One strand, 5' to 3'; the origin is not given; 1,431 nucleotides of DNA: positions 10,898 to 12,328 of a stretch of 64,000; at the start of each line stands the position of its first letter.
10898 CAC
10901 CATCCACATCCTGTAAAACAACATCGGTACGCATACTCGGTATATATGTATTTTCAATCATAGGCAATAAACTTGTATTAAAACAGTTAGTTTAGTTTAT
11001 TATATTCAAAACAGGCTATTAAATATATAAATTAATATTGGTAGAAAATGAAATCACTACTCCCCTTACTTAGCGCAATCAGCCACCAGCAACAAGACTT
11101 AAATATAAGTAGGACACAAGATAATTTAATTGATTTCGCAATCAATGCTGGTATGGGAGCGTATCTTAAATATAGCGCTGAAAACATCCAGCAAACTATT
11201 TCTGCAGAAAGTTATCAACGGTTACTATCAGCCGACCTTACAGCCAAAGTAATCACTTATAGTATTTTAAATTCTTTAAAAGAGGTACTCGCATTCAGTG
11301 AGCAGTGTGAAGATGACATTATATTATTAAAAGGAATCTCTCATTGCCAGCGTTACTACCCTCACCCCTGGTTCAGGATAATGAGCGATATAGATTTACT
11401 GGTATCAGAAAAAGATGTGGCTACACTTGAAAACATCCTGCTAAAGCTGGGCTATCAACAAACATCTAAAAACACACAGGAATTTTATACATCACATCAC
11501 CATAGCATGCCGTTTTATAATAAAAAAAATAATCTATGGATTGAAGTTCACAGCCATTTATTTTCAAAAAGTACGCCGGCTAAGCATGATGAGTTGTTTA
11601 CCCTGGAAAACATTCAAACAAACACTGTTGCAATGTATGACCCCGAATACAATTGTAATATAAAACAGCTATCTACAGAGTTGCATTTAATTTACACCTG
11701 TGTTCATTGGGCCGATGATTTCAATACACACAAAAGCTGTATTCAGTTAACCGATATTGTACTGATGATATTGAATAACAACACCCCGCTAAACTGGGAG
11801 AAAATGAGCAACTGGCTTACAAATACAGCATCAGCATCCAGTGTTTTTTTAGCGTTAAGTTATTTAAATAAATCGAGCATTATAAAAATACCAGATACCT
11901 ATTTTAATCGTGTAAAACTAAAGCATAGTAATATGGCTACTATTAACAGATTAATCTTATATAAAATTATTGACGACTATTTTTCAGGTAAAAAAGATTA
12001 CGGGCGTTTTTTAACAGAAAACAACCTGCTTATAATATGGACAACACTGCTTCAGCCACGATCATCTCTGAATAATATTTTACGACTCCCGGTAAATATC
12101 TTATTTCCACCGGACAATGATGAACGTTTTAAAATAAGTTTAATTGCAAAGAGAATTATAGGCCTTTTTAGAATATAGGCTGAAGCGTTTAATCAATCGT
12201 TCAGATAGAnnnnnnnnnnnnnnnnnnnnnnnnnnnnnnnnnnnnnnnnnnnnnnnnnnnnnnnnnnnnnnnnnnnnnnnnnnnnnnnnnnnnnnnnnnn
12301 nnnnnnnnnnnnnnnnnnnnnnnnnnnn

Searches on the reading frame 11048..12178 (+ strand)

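Call 30: search_protein_families(library=pfam, proteins=[window:11048-12178:+], max_evalue=0.001)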
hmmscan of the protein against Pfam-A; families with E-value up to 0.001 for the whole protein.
window:11048-12178:+ (376 aa): 1 family
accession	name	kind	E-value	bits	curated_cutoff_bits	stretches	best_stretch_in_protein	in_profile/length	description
PF14907.12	NTP_transf_5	-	1.2e-31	110.6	31.2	1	24-274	5-245/249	Uncharacterised nucleotidyltransferase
